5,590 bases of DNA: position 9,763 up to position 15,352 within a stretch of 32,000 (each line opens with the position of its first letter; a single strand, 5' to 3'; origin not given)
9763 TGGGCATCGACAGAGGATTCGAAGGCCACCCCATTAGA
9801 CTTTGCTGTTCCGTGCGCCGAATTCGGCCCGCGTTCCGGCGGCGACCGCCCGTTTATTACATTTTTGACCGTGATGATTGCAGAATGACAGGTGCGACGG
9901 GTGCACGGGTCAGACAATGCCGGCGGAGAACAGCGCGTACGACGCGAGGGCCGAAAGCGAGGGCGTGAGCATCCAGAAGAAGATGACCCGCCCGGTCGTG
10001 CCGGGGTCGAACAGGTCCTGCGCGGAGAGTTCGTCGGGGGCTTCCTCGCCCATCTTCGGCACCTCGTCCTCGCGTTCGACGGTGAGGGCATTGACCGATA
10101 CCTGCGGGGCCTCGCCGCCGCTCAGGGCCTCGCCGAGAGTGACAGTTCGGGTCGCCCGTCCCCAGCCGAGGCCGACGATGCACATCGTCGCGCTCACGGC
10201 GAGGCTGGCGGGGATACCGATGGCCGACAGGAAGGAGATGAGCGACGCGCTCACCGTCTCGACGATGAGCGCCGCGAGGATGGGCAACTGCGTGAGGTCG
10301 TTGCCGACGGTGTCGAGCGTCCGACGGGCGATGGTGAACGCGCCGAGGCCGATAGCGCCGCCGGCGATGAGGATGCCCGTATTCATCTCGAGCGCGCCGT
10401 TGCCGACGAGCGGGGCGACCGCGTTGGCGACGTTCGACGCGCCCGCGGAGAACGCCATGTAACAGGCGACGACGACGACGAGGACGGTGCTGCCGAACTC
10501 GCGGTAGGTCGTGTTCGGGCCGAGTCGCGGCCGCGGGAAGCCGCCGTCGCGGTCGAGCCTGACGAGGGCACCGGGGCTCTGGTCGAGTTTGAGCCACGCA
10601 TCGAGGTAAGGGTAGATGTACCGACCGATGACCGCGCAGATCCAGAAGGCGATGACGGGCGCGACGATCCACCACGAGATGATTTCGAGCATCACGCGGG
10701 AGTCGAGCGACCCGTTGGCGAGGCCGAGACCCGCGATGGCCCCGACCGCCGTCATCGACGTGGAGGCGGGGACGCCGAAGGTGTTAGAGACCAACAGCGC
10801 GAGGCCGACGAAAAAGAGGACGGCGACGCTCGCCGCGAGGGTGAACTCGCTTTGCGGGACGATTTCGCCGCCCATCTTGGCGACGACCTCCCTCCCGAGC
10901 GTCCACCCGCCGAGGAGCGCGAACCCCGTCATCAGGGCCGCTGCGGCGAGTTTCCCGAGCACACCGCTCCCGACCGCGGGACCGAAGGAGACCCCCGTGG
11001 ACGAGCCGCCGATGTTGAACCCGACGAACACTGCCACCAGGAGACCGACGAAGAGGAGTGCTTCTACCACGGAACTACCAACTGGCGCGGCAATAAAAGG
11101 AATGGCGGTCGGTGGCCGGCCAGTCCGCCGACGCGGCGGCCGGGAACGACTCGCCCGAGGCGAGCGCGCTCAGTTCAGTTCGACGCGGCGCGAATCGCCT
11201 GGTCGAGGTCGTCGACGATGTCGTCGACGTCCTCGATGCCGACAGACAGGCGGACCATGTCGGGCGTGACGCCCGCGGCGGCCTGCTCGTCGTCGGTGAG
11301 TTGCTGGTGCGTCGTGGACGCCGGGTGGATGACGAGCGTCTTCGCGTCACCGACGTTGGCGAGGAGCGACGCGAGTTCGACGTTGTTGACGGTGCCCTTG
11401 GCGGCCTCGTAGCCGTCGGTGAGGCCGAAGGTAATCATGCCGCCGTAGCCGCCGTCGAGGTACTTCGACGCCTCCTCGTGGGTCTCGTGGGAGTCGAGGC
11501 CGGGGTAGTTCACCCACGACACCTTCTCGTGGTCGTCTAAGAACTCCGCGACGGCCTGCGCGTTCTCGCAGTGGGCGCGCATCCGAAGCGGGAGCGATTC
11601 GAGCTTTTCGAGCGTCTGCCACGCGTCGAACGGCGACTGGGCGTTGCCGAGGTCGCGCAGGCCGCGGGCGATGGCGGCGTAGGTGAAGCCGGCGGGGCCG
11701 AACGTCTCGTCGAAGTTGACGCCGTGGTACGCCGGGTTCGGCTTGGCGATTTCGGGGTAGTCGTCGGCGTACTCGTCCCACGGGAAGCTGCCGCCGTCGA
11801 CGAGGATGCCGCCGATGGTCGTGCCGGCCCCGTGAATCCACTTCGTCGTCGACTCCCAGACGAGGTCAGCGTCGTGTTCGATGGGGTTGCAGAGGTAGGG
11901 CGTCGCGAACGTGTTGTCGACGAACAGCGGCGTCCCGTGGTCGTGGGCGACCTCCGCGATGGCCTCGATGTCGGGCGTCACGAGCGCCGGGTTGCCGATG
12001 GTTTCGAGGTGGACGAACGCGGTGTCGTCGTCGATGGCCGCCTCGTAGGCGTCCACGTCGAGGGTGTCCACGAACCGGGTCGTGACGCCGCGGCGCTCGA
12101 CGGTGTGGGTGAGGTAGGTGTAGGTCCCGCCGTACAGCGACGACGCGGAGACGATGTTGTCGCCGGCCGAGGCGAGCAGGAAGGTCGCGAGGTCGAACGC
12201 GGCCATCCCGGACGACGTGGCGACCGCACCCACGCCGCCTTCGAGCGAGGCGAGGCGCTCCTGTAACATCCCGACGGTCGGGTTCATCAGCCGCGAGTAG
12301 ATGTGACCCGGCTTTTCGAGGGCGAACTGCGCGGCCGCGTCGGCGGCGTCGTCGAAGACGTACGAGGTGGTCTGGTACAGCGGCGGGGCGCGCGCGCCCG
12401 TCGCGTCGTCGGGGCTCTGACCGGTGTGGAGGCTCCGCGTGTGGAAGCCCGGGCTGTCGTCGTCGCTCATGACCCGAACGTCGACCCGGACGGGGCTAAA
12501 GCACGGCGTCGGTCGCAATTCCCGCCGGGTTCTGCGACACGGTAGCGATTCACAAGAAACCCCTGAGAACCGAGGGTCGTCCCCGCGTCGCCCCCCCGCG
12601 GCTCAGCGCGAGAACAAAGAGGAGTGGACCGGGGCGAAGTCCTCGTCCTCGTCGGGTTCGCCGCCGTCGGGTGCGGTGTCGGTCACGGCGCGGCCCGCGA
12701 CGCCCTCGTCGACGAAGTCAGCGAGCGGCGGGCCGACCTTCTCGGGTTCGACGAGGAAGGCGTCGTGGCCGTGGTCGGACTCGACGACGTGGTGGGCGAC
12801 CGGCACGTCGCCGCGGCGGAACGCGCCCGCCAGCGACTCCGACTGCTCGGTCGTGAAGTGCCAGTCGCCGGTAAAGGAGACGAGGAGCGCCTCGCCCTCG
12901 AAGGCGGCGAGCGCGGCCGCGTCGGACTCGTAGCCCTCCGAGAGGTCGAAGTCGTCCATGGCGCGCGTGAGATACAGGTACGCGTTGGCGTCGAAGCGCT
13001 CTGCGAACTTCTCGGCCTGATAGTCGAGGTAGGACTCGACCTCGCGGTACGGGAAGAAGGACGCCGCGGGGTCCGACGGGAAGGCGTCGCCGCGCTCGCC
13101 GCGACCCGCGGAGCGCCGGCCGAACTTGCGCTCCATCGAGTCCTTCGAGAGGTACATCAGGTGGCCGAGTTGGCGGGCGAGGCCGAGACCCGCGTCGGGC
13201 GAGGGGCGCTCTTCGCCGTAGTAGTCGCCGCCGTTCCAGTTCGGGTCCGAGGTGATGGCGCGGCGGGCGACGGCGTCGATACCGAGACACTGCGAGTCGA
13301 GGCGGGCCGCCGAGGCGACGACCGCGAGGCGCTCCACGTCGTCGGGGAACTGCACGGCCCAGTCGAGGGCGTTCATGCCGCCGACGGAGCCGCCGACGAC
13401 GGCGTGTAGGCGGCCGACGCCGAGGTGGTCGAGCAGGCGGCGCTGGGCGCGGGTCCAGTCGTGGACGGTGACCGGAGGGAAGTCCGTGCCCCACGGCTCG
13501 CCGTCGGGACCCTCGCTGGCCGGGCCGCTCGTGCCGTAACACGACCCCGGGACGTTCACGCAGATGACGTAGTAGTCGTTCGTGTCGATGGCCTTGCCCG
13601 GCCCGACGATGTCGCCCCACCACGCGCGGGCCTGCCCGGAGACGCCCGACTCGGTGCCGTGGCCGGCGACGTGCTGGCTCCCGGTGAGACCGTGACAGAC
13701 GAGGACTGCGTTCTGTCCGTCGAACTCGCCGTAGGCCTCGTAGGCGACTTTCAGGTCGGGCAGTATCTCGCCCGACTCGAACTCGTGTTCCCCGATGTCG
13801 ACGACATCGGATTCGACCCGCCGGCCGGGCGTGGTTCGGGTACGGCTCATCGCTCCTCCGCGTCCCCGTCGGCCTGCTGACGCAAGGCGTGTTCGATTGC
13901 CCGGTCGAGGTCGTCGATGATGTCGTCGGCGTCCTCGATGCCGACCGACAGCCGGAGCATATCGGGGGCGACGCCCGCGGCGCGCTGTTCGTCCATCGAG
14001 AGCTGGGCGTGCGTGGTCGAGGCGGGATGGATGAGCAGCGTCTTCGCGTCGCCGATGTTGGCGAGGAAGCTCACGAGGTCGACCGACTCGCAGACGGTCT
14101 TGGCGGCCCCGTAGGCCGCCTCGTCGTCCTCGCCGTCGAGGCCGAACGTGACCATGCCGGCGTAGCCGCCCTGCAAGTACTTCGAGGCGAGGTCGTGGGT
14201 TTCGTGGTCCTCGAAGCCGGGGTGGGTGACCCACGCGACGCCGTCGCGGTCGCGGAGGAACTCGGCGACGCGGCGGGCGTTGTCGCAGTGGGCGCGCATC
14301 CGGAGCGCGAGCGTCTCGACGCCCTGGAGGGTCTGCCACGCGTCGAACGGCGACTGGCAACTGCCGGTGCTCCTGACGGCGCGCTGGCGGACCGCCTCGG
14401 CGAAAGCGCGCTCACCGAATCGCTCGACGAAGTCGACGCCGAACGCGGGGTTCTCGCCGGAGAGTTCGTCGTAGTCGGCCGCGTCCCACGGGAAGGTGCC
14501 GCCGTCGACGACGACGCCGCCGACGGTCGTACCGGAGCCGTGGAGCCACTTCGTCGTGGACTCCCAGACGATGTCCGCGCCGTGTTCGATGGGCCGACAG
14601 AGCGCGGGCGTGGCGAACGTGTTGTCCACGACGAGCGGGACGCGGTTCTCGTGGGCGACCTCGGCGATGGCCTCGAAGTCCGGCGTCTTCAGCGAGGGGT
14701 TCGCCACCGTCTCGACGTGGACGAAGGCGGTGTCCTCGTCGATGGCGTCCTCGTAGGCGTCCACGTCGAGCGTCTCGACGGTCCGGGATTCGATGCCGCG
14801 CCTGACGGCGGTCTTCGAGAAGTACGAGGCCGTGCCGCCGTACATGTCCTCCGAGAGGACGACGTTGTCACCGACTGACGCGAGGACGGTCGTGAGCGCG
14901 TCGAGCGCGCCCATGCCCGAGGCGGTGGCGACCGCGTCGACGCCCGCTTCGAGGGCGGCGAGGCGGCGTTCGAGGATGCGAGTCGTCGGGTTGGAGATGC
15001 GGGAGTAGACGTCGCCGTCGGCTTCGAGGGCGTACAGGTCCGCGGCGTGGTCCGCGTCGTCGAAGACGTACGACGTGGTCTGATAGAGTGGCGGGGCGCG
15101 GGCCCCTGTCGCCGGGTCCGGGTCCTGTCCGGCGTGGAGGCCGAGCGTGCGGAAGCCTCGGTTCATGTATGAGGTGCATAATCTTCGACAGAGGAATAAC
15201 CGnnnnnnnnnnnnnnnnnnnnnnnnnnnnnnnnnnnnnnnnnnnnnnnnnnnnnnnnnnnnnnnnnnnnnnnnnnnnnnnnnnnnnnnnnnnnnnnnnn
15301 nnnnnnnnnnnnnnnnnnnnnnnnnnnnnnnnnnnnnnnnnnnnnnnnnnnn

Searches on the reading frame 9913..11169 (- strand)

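Call 29: search_protein_families(library=pfam, proteins=[window:9913-11169:-])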
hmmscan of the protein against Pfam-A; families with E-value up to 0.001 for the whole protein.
window:9913-11169:- (419 aa): 1 family
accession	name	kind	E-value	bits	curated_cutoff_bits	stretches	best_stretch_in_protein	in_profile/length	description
PF01384.25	PHO4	-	7.2e-48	163.8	33.7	1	53-410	1-350/350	Phosphate transporter family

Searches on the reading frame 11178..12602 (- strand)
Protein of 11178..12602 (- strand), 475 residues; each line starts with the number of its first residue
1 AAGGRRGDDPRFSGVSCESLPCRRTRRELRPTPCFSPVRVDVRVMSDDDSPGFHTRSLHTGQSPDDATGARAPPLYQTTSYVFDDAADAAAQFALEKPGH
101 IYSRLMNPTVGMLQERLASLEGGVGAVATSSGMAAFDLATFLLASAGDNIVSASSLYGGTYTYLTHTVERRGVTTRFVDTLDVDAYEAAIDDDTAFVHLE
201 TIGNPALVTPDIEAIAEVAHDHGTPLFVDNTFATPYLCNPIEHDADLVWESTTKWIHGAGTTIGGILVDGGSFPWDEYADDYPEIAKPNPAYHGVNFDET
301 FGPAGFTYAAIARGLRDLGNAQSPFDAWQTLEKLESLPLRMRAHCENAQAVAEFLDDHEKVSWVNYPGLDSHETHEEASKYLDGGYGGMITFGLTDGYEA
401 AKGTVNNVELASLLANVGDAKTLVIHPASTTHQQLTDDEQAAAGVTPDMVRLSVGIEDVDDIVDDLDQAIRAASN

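Call 29: search_protein_families(library=pfam, proteins=[window:11178-12602:-])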
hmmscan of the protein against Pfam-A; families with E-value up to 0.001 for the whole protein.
window:11178-12602:- (475 aa): 3 families
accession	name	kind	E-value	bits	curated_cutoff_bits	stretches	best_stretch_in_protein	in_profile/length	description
PF01053.26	Cys_Met_Meta_PP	-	2.8e-129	431.5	27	1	55-470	2-380/381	Cys/Met metabolism PLP-dependent enzyme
PF00155.27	Aminotran_1_2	-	1.1e-09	38.4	19.7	1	78-234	15-190/361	Aminotransferase class I and II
PF01041.23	DegT_DnrJ_EryC1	-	4.6e-05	23.3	19.8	1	108-230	24-146/360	DegT/DnrJ/EryC1/StrS aminotransferase family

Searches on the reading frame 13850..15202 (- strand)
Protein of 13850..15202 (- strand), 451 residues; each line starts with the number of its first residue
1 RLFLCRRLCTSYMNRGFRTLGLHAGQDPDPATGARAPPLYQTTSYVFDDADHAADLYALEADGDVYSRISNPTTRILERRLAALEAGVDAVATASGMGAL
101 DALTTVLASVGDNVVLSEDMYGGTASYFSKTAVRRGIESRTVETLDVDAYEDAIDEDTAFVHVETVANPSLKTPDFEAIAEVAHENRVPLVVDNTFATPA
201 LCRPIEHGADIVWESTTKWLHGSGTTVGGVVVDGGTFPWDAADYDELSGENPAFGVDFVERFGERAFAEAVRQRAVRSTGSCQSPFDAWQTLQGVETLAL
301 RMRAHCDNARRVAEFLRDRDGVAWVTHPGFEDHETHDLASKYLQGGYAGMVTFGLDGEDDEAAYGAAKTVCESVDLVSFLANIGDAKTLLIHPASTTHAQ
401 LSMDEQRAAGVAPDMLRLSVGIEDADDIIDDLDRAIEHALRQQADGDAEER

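Call 29: search_protein_families(library=pfam, proteins=[window:13850-15202:-])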
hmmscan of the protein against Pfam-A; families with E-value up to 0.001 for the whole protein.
window:13850-15202:- (451 aa): 4 families
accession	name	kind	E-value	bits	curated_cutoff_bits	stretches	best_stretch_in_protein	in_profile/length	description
PF01053.26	Cys_Met_Meta_PP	-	1.2e-124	416.2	27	1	19-436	2-380/381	Cys/Met metabolism PLP-dependent enzyme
PF00155.27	Aminotran_1_2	-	1.2e-08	35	19.7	1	87-200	64-192/361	Aminotransferase class I and II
PF01212.27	Beta_elim_lyase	-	0.00034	20.5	27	1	57-321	19-270/288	Beta-eliminating lyase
PF01041.23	DegT_DnrJ_EryC1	-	0.00066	19.4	19.8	0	71-197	23-149/360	DegT/DnrJ/EryC1/StrS aminotransferase family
